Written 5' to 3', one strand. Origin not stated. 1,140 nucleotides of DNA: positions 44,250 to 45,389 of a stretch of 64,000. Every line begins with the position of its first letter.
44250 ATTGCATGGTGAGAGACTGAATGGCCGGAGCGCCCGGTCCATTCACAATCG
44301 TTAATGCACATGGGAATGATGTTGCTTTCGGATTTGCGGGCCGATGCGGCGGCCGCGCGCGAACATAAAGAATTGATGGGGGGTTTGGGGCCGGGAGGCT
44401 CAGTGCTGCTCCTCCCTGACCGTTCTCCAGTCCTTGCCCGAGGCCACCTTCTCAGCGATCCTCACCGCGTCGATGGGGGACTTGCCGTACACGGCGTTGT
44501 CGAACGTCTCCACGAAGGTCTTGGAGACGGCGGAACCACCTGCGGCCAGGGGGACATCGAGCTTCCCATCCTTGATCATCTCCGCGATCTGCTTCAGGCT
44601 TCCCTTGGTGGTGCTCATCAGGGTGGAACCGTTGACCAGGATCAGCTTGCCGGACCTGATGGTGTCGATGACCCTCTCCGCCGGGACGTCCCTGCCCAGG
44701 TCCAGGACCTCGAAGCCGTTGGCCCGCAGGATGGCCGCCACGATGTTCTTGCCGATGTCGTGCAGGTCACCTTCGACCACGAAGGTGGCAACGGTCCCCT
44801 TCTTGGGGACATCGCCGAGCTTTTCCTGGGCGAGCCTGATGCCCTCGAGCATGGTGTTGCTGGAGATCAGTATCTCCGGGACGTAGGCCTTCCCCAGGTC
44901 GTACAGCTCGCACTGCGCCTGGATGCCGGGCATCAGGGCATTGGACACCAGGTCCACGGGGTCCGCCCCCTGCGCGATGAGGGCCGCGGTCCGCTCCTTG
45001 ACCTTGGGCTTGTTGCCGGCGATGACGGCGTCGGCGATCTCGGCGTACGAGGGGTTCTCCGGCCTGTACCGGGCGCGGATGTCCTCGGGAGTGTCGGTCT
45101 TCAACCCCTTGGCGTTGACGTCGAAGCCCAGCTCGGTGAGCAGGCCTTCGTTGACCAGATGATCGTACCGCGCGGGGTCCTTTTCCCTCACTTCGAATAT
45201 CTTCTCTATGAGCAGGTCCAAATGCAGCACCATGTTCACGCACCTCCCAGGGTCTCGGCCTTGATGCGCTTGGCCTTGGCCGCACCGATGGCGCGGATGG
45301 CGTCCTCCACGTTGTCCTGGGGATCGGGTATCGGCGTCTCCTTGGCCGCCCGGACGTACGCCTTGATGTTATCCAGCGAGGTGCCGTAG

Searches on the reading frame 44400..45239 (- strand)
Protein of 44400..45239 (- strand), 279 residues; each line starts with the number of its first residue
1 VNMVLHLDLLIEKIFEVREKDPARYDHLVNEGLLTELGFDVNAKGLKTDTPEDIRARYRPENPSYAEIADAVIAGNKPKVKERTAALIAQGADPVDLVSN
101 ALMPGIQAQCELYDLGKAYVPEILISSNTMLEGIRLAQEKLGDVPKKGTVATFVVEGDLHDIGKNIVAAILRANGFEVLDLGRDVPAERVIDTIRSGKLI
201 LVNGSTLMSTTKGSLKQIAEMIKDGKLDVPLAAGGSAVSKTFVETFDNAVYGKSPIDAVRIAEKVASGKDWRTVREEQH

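Call 3: search_protein_families(library=pfam, proteins=[window:44400-45239:-], max_evalue=0.01)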
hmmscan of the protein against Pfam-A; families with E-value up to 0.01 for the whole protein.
window:44400-45239:- (279 aa): 2 families
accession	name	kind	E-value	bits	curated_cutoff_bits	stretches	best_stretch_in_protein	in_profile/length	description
PF02310.24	B12-binding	-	1.8e-18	67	32.1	1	149-247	2-100/121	B12 binding domain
PF02607.22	B12-binding_2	-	2.2e-12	47.4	23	1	67-135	4-71/74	B12 binding domain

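Call 4: search_protein_families(library=ncbifam, proteins=[window:44400-45239:-], max_evalue=0.01)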
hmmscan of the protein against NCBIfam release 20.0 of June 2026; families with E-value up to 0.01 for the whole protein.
window:44400-45239:- (279 aa): 12 families
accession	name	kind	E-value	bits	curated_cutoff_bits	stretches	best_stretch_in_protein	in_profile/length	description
NF040655.1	MtaC_Meth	equivalog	1.8e-64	217.2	420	1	42-279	13-251/253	methanol--corrinoid protein MtaC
NF040669.1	MtaC2_Meth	equivalog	1.8e-60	204.5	450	1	49-277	28-258/267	methanol--corrinoid protein MtaC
TIGR02370.1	pyl_corrinoid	subfamily_domain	3.1e-48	163.8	215.3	1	68-258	2-197/197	methyltransferase cognate corrinoid protein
NF041607.1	dimeth_corrin_MtbC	equivalog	4.5e-31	107.9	350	1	68-263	1-200/203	dimethylamine corrinoid protein MtbC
NF047996.1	corrin_MtgC_2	exception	2.3e-30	105.7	370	1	67-265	7-209/212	glycine betaine-specific corrinoid protein MtgC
TIGR02082.1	metH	equivalog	2.6e-29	101.6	1010.85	1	54-264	636-856/1182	methionine synthase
NF047995.1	corrinoid_MtgC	exception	3.3e-28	98.6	310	1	65-266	5-213/215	glycine betaine-specific corrinoid protein MtgC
NF007024.0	PRK09490.1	equivalog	5.9e-25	87.2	1497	1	62-242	659-846/1234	methionine synthase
NF002612.0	PRK02261.1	equivalog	3.1e-07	30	110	1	147-238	3-95/148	methylaspartate mutase subunit S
NF052513.1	TransRegCarH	equivalog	0.00033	20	400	1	94-222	112-244/274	HTH-type transcriptional repressor CarH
TIGR00640.1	acid_CoA_mut_C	subfamily_domain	0.0017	18.3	57.45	0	158-237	13-93/132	methylmalonyl-CoA mutase C-terminal domain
TIGR01501.1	MthylAspMutase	equivalog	0.0037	17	135.8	0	149-210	3-64/134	methylaspartate mutase subunit S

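Call 78: search_solved_structures(query=window:44400-45233:-, max_evalue=0.00001)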
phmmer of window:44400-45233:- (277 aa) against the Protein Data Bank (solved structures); distinct sequences matched with E-value up to 0.00001: 16.
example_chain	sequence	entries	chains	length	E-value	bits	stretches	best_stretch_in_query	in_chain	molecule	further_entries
2i2x_B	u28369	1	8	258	1.9e-54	188.2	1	45-275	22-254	Methyltransferase 1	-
1y80_A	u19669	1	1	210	7.5e-29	104.3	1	61-252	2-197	Predicted cobalamin binding protein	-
7xcn_M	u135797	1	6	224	5.9e-27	98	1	79-259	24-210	Trimethylamine methyltransferase corrinoid protein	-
3ezx_A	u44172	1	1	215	2.3e-22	83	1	64-261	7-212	Monomethylamine corrinoid protein 1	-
8ssd_A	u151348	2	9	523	3.6e-22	82.4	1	69-264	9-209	Methionine synthase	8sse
9cbp_A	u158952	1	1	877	8.2e-22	81.2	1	68-263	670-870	Methionine synthase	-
8ssc_A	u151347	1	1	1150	1e-21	80.9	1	68-263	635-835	Methionine synthase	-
9cbq_A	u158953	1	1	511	3.3e-21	79.2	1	68-263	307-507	Methionine synthase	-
9cbo_A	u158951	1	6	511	4.5e-21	78.8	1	68-263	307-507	Methionine synthase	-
9cbr_A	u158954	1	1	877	5.7e-21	78.4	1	68-263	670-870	Methionine synthase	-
1bmt_A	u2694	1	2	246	1.1e-20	77.5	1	75-241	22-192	METHIONINE SYNTHASE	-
3bul_A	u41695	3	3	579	4e-19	72.4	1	76-241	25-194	Methionine synthase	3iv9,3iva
1k7y_A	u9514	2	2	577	2.2e-18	69.9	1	76-241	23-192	methionine synthase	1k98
4jgi_A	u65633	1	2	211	4.3e-16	62.4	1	88-261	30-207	Putative uncharacterized protein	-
8g3h_A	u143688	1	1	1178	1.1e-15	61.1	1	69-245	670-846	Methionine synthase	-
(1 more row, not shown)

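Call 79: find_homologous_proteins(query=window:44400-45233:-)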
Query window:44400-45233:- (277 aa): 2879 proteins with E <= 0.001 among 6343 candidates; the best 120 are listed.
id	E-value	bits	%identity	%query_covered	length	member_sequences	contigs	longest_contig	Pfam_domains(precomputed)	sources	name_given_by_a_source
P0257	1.6e-173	593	100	100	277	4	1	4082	PF02607.23,PF02310.25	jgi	jgi:methylated-thiol--corrinoid protein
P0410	6.8e-147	506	85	100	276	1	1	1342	PF02607.23,PF02310.25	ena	-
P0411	8.3e-112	391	62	100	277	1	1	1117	PF02607.23,PF02310.25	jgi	jgi:methylated-thiol--corrinoid protein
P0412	1.9e-111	390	65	99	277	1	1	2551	PF02607.23,PF02310.25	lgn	-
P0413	8.7e-111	388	64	99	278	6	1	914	PF02607.23,PF02310.25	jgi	jgi:methylated-thiol--corrinoid protein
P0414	1.2e-110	387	66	99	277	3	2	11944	PF02607.23,PF02310.25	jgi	jgi:methylated-thiol--corrinoid protein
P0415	1.3e-110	387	65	100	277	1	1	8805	PF02607.23,PF02310.25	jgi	jgi:methylated-thiol--corrinoid protein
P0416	2.9e-109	383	62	100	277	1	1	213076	PF02607.23,PF02310.25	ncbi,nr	ncbi:MAG: corrinoid protein [Methanomassiliicoccus sp.]|nr:corrinoid protein [Methanomassiliicoccus 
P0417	1.4e-108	380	62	99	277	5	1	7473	PF02607.23,PF02310.25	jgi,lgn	-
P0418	2.9e-108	379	62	100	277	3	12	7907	PF02607.23,PF02310.25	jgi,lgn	jgi:methylated-thiol--corrinoid protein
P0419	3.6e-106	372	61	99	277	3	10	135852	PF02607.23,PF02310.25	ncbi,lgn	-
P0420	5.0e-106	372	59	100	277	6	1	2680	PF02607.23,PF02310.25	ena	-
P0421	5.1e-106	372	60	100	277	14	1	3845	PF02607.23,PF02310.25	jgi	-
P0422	2.8e-105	370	85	75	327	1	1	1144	PF02607.23,PF02310.25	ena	-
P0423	7.0e-105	368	60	99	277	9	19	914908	PF02607.23,PF02310.25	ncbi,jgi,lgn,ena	jgi:methylated-thiol--corrinoid protein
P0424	1.0e-104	368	60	100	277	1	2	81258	PF02607.23,PF02310.25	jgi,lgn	jgi:methylated-thiol--corrinoid protein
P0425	1.0e-103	364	60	100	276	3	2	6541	PF02607.23,PF02310.25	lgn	-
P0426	2.4e-101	357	60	99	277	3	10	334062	PF02607.23,PF02310.25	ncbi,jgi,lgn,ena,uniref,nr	ncbi:cobalamin-dependent protein [Methanomassiliicoccus luminyensis]|uniref:cobalamin-dependent prot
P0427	2.1e-100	354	58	100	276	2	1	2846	PF02607.23,PF02310.25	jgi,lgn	-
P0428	5.4e-100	352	59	99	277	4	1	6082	PF02607.23,PF02310.25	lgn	-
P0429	2.1e-99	350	59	100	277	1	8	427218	PF02607.23,PF02310.25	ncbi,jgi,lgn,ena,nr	ncbi:MAG: methylthiol--CoM methyltransferase [Euryarchaeota archaeon]|nr:methylthiol--CoM methyltran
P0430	3.6e-93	330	53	100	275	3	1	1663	PF02607.23,PF02310.25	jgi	jgi:methylated-thiol--corrinoid protein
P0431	3.8e-93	330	52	100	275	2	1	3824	PF02607.23,PF02310.25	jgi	jgi:methylated-thiol--corrinoid protein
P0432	1.4e-92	328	52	100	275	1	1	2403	PF02607.23,PF02310.25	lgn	-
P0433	1.5e-92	328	51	100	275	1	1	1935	PF02607.23,PF02310.25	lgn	-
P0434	1.6e-92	328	52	100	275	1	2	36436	PF02607.23,PF02310.25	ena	-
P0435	1.7e-92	328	52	100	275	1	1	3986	PF02607.23,PF02310.25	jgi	jgi:methylated-thiol--corrinoid protein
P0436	5.4e-92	326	52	100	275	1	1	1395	PF02607.23,PF02310.25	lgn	-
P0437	9.6e-92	325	52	100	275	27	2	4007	PF02607.23,PF02310.25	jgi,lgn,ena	-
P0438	1.3e-91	325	51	100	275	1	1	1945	PF02607.23,PF02310.25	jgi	jgi:methylated-thiol--corrinoid protein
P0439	1.7e-91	324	53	100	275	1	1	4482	PF02607.23,PF02310.25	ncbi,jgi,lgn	-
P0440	1.8e-91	324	51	100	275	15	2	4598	PF02607.23,PF02310.25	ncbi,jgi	-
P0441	3.1e-91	324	51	100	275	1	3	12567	PF02607.23,PF02310.25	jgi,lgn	jgi:Predicted cobalamin binding protein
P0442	3.7e-91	323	51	100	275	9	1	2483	PF02607.23,PF02310.25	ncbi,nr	ncbi:MAG TPA: cobalamin-dependent protein [Methanosarcina sp.]|nr:cobalamin-dependent protein [Metha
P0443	4.2e-91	323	50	100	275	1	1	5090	PF02607.23,PF02310.25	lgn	-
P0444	4.6e-91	323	52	100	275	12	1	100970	PF02607.23,PF02310.25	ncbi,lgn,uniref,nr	ncbi:methylthiol--CoM methyltransferase [Methanosarcina sp. 2.H.A.1B.4]|uniref:methylthiol--CoM meth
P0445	8.6e-91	322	49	100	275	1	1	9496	PF02607.23,PF02310.25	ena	-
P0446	9.4e-91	322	50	100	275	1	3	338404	PF02607.23,PF02310.25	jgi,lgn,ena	-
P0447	1.0e-90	322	50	100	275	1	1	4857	PF02607.23,PF02310.25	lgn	-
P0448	1.1e-90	322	51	100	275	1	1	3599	PF02607.23,PF02310.25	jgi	jgi:methylated-thiol--corrinoid protein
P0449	1.1e-90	322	50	100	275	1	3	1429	PF02607.23,PF02310.25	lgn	-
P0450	1.7e-90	321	73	74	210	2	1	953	PF02607.23,PF02310.25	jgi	jgi:methylated-thiol--corrinoid protein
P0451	1.8e-90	321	51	100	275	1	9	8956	PF02607.23,PF02310.25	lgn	-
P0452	1.8e-90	321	50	100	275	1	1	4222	PF02607.23,PF02310.25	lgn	-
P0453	2.0e-90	321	50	100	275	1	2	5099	PF02607.23,PF02310.25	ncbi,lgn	-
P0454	2.2e-90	321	51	100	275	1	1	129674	PF02607.23,PF02310.25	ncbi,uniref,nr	ncbi:methylthiol--CoM methyltransferase [Methanosarcina sp. MSH10X1]|uniref:corrinoid protein n=1 Ta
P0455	2.5e-90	321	51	100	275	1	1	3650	PF02607.23,PF02310.25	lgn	-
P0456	2.8e-90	320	51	100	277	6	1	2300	PF02607.23,PF02310.25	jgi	jgi:methylated-thiol--corrinoid protein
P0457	3.5e-90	320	50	100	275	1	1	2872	PF02607.23,PF02310.25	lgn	-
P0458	3.9e-90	320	50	100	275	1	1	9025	PF02607.23,PF02310.25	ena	-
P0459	4.2e-90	320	51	100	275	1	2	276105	PF02607.23,PF02310.25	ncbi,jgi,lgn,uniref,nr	ncbi:cobalamin-dependent protein [Methanosarcina sp. UBA5]|uniref:cobalamin-dependent protein n=1 Ta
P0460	4.8e-90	320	49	100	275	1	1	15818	PF02607.23,PF02310.25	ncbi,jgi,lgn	ncbi:MAG TPA: cobalamin-dependent protein [Methanosarcina sp.]|jgi:methylated-thiol--corrinoid prote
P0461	4.8e-90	320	51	100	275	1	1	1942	PF02607.23,PF02310.25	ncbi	-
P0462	5.8e-90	319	51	100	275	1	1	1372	PF02607.23,PF02310.25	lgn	-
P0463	7.8e-90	319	53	99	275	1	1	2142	PF02607.23,PF02310.25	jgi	jgi:methylated-thiol--corrinoid protein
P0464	8.6e-90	319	53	100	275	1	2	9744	PF02607.23,PF02310.25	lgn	-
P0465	8.8e-90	319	51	100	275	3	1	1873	PF02607.23,PF02310.25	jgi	jgi:methylated-thiol--corrinoid protein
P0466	9.3e-90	319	50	100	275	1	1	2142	PF02607.23,PF02310.25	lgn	-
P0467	1.0e-89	319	49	100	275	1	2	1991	PF02607.23,PF02310.25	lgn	-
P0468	1.2e-89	318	51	100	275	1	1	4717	PF02607.23,PF02310.25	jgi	jgi:methylated-thiol--corrinoid protein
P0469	1.2e-89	318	51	100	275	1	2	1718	PF02607.23,PF02310.25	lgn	-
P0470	1.3e-89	318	51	100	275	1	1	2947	PF02607.23,PF02310.25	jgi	jgi:methylated-thiol--corrinoid protein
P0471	1.5e-89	318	51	100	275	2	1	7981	PF02607.23,PF02310.25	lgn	-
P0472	1.7e-89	318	51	100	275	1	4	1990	PF02607.23,PF02310.25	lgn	-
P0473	2.3e-89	317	49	100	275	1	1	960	PF02607.23,PF02310.25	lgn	-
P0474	2.9e-89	317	49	100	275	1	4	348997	PF02607.23,PF02310.25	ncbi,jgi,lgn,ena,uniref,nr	ncbi:cobalamin-dependent protein [Methanosarcina sp. UBA411]|jgi:methylated-thiol--corrinoid protein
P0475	2.9e-89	317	49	100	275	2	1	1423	PF02607.23,PF02310.25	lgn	-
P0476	3.2e-89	317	49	100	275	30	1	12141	PF02607.23,PF02310.25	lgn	-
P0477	3.3e-89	317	51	100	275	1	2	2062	PF02607.23,PF02310.25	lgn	-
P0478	3.4e-89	317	50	100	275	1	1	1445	PF02607.23,PF02310.25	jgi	jgi:methylated-thiol--corrinoid protein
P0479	4.7e-89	316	49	100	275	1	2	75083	PF02607.23,PF02310.25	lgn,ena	-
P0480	5.5e-89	316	49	100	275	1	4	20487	PF02607.23,PF02310.25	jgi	jgi:methylated-thiol--corrinoid protein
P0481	8.2e-89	316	49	100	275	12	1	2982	PF02607.23,PF02310.25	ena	-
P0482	1.3e-88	315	49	100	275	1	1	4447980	PF02607.23,PF02310.25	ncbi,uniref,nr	ncbi:methylthiol--CoM methyltransferase [Methanosarcina barkeri]|uniref:Methylthiol:coenzyme M methy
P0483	1.3e-88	315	48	100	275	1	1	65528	PF02607.23,PF02310.25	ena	-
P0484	2.3e-88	314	50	100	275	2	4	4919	PF02607.23,PF02310.25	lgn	-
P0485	2.5e-88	314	49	100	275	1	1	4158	PF02607.23,PF02310.25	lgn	-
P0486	2.7e-88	314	50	100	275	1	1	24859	PF02607.23,PF02310.25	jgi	jgi:methylated-thiol--corrinoid protein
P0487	3.3e-88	314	49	100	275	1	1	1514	PF02607.23,PF02310.25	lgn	-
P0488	4.1e-88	313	49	100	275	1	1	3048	PF02607.23,PF02310.25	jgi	jgi:methylated-thiol--corrinoid protein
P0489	7.0e-88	313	50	100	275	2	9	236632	PF02607.23,PF02310.25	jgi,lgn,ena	-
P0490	1.8e-87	311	50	100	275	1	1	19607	PF02607.23,PF02310.25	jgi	jgi:methylated-thiol--corrinoid protein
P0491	2.0e-87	311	49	100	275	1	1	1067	PF02607.23,PF02310.25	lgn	-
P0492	5.6e-87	310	50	100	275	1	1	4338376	PF02607.23,PF02310.25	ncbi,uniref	ncbi:cobalamin-dependent protein [Methanosarcina hadiensis]|uniref:cobalamin-dependent protein n=1 T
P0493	9.4e-87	309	51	99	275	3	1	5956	PF02607.23,PF02310.25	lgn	-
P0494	1.6e-86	308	52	99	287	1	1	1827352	PF02607.23,PF02310.25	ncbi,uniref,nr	ncbi:hypothetical protein MmiEs2_05420 [Methanimicrococcus stummii]|uniref:Methylthiol--CoM methyltr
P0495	2.4e-86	308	50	100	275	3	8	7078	PF02607.23,PF02310.25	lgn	-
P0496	6.4e-86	306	52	98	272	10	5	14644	PF02607.23,PF02310.25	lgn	-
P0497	6.6e-86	306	51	100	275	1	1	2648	PF02607.23,PF02310.25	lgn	-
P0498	9.1e-86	306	49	100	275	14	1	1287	PF02607.23,PF02310.25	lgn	-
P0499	9.4e-86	306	48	100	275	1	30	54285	PF02607.23,PF02310.25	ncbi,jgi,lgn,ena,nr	ncbi:MAG TPA: methylthiol--CoM methyltransferase [Methanosarcina sp.]|nr:methylthiol--CoM methyltran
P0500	3.2e-85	304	47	100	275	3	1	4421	PF02607.23,PF02310.25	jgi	jgi:methylated-thiol--corrinoid protein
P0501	1.6e-84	302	48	100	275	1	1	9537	PF02607.23,PF02310.25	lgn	-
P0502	2.8e-84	301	51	95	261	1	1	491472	PF02607.23,PF02310.25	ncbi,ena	-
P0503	4.5e-84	300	51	99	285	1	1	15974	PF02607.23,PF02310.25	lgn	-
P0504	4.6e-84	300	48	100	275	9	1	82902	PF02607.23,PF02310.25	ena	-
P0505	4.6e-84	300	51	99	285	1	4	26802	PF02607.23,PF02310.25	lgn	-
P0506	8.4e-84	299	49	100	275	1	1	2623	PF02607.23,PF02310.25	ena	-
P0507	1.2e-83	299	49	100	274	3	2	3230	PF02607.23,PF02310.25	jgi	jgi:methylated-thiol--corrinoid protein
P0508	1.4e-83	298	52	99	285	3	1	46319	PF02607.23,PF02310.25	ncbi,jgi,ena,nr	ncbi:MAG: cobalamin-dependent protein [Methanimicrococcus sp.]|nr:cobalamin-dependent protein [Metha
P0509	1.5e-83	298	53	99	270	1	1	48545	PF02607.23,PF02310.25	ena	-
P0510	1.6e-83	298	51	99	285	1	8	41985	PF02607.23,PF02310.25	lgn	-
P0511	2.6e-83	298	51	99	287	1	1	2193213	PF02607.23,PF02310.25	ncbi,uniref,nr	ncbi:hypothetical protein MmiHf6_04420 [Methanimicrococcus hongohii]|uniref:Methylthiol:coenzyme M m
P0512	2.9e-83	297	50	97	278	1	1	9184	PF02607.23,PF02310.25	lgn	-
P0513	3.8e-83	297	48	100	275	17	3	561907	PF02607.23,PF02310.25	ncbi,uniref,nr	ncbi:cobalamin-dependent protein [Methanosarcina sp.]|uniref:cobalamin-dependent protein n=1 Tax=Met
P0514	8.3e-83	296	50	98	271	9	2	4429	PF02607.23,PF02310.25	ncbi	-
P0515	8.9e-83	296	50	99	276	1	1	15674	PF02607.23,PF02310.25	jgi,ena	jgi:Predicted cobalamin binding protein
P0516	9.5e-83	296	50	99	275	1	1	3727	PF02607.23,PF02310.25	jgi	jgi:methylated-thiol--corrinoid protein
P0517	1.1e-82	295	50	99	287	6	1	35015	PF02607.23,PF02310.25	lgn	-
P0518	2.2e-82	295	48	100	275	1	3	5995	PF02607.23,PF02310.25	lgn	-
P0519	2.5e-82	294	50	99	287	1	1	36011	PF02607.23,PF02310.25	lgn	-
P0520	2.7e-82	294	53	98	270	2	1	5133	PF02607.23,PF02310.25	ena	-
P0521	3.2e-82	294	49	99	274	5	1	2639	PF02607.23,PF02310.25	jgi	jgi:methylated-thiol--corrinoid protein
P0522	1.0e-81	292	50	98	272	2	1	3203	PF02607.23,PF02310.25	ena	-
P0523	1.0e-81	292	50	98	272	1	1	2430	PF02607.23,PF02310.25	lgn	-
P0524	1.2e-81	292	50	98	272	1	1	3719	PF02607.23,PF02310.25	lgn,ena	-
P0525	1.4e-81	292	49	98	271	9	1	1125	PF02607.23,PF02310.25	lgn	-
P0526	4.1e-81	290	50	99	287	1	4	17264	PF02607.23,PF02310.25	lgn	-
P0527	4.6e-81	290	52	98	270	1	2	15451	PF02607.23,PF02310.25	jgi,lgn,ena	-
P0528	5.3e-81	290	51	99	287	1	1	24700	PF02607.23,PF02310.25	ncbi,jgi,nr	ncbi:MAG: cobalamin-dependent protein [Methanosarcinales archaeon]|jgi:methylated-thiol--corrinoid p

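Call 80: find_encoding_contigs(protein=P0482, flank=5000, max_places=1)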
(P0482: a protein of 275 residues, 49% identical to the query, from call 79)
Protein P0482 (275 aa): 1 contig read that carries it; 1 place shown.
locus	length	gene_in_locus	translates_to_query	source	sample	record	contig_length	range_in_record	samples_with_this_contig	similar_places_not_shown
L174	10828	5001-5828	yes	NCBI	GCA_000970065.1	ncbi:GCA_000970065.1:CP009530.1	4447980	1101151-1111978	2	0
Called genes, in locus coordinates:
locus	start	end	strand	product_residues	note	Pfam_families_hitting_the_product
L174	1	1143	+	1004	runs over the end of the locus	PF00877:NLPC_P60, PF00092:VWA, PF13519:VWA_2, PF13768:VWA_3, PF00801:PKD, PF18911:PKD_4, PF00801:PKD, PF18911:PKD_4, +3 more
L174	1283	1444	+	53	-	-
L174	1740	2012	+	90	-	-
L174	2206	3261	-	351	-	PF04307:YdjM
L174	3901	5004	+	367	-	PF01208:URO-D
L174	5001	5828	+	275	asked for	PF02607:B12-binding_2, PF02310:B12-binding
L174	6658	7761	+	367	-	PF01208:URO-D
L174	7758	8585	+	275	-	PF02607:B12-binding_2, PF02310:B12-binding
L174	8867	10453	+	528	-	PF17651:Raco_middle (weak), PF14574:RACo_C_ter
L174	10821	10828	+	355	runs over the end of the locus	PF14378:PAP2_3 (weak), PF01569:PAP2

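Call 81: find_encoding_contigs(protein=P0426, flank=5000, max_places=1)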
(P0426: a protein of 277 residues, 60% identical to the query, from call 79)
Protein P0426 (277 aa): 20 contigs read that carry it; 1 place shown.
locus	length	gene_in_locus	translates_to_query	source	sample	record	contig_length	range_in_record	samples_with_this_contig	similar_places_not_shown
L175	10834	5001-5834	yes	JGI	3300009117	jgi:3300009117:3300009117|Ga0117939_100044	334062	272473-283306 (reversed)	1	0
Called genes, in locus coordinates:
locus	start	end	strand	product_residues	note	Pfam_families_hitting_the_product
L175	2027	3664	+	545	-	PF06418:CTP_synth_N, PF00117:GATase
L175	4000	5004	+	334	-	PF01208:URO-D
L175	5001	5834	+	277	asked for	PF02607:B12-binding_2, PF02310:B12-binding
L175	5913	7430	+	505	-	PF05378:Hydant_A_N, PF01968:Hydantoinase_A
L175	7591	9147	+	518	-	PF17651:Raco_middle (weak), PF14574:RACo_C_ter, PF12837:Fer4_6 (faint), PF12838:Fer4_7 (faint)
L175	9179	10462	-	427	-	-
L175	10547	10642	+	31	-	-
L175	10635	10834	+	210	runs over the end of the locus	PF01873:eIF-5_eIF-2B, PF01938:TRAM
